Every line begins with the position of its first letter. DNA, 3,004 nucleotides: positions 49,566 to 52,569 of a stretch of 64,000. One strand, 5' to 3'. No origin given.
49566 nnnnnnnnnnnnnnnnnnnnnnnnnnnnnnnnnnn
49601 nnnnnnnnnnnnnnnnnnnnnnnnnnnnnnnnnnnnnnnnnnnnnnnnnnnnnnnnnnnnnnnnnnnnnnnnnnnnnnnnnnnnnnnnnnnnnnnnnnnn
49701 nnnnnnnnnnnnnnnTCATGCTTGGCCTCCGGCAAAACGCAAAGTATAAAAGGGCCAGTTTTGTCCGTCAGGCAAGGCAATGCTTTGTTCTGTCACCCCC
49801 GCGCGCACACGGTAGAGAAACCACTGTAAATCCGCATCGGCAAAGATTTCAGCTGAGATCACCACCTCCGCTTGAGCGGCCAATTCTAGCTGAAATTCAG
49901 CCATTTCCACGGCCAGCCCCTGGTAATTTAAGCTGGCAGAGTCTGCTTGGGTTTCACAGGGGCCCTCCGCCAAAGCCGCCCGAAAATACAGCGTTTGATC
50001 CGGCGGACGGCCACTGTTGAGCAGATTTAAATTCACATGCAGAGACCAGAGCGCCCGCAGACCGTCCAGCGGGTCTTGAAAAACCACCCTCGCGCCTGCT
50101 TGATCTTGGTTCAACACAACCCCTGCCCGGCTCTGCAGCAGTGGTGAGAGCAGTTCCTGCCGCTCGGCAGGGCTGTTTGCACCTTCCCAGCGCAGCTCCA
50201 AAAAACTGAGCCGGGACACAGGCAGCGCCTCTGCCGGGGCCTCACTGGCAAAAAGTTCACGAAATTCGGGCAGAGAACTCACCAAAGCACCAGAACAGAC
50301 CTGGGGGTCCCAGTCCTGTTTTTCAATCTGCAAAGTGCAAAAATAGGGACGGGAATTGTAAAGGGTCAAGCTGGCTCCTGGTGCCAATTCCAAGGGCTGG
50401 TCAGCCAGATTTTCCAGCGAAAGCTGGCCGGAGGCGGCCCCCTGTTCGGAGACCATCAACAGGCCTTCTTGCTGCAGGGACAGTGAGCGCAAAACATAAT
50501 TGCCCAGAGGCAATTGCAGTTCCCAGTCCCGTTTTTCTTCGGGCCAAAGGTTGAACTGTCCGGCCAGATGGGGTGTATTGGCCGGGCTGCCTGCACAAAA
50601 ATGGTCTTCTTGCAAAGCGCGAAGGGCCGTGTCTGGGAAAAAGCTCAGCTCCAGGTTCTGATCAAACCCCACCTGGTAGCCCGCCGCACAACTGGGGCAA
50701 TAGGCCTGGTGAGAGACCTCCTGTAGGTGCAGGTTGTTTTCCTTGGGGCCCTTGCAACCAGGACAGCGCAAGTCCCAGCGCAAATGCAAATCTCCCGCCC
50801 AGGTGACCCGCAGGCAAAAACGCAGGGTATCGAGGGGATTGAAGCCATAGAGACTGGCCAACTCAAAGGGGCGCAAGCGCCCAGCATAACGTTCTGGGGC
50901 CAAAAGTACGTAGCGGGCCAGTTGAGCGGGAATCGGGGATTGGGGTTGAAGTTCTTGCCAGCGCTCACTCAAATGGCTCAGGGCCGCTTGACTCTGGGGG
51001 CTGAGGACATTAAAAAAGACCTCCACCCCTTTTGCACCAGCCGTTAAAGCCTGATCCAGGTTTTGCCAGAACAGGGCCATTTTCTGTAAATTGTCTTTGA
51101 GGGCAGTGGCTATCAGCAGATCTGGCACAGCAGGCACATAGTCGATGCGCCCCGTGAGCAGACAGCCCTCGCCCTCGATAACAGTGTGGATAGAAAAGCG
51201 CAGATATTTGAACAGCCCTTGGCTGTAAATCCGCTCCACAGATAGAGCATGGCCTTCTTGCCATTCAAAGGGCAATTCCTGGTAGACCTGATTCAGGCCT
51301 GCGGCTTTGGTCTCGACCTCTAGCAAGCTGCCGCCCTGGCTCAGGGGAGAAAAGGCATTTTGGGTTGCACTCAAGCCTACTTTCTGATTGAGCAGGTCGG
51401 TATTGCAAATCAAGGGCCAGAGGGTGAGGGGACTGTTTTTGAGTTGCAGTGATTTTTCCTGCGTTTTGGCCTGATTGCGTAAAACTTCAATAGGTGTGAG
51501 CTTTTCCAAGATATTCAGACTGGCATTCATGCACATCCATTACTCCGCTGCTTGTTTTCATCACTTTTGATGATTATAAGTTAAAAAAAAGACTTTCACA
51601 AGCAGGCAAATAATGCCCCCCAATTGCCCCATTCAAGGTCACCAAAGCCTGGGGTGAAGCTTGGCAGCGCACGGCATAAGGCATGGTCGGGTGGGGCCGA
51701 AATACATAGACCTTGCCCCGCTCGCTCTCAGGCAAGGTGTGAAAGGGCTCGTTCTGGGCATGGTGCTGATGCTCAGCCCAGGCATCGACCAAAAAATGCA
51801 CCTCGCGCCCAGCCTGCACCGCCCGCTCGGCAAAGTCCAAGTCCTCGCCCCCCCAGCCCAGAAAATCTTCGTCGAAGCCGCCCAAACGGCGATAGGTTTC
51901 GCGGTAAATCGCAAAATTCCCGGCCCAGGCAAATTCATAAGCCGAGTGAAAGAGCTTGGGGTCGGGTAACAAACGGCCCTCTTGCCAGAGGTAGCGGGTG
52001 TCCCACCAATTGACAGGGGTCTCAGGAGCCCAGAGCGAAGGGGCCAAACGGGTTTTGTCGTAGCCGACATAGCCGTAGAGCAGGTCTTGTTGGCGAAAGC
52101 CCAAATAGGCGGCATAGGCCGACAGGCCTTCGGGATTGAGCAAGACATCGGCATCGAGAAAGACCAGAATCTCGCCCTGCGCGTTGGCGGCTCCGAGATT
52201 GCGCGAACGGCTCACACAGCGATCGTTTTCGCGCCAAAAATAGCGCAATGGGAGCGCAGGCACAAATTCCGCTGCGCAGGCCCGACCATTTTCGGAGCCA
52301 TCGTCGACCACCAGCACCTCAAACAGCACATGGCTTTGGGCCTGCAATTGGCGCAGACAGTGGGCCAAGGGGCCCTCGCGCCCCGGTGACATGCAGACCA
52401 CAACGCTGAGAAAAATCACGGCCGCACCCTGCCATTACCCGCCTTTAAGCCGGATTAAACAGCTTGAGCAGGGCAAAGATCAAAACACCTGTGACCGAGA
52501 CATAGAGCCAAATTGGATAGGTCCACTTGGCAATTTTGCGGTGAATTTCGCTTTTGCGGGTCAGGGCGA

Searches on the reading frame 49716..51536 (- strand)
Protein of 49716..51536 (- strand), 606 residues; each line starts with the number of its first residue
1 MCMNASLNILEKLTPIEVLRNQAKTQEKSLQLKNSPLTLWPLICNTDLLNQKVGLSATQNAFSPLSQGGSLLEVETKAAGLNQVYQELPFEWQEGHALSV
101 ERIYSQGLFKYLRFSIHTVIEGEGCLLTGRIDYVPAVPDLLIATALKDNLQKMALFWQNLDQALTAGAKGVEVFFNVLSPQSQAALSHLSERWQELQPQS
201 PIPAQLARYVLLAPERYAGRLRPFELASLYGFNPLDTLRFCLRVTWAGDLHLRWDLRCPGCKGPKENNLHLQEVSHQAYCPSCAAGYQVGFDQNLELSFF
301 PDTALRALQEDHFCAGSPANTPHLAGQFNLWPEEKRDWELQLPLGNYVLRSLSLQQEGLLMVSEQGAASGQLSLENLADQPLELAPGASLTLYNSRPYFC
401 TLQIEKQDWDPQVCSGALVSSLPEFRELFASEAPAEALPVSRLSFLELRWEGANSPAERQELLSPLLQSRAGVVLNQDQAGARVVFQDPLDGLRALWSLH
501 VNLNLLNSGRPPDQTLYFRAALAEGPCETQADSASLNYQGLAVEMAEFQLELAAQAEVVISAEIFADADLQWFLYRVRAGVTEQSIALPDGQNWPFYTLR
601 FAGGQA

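Call 38: search_protein_families(library=pfam, proteins=[window:49716-51536:-], max_evalue=0.0001)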
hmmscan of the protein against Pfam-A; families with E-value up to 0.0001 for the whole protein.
window:49716-51536:- (606 aa): 1 family
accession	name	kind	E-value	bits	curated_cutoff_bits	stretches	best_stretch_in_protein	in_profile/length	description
PF19363.4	DUF5939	-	6e-09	35.9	22.5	1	201-306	18-124/281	Family of unknown function (DUF5939)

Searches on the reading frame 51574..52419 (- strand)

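Call 86: search_protein_families(library=pfam, proteins=[window:51574-52419:-], max_evalue=0.0001)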
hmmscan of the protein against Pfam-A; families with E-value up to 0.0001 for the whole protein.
window:51574-52419:- (281 aa): 5 families
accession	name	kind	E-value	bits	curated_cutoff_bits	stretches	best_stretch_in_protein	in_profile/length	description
PF00535.33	Glycos_transf_2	-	3.1e-16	60.2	23.3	1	14-116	9-113/168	Glycosyl transferase family 2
PF10111.15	Glyco_tranf_2_2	-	1.4e-14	54.7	27.3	1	5-203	1-202/276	Glycosyltransferase like family 2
PF02709.20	Glyco_transf_7C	-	1.5e-12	47.4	23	1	157-210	12-65/78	N-terminal domain of galactosyltransferase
PF13641.12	Glyco_tranf_2_3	-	8.4e-09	36.2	27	1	6-222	6-216/230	Glycosyltransferase like family 2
PF05679.22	CHGN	-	8.5e-05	22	23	0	167-210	428-470/512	Chondroitin N-acetylgalactosaminyltransferase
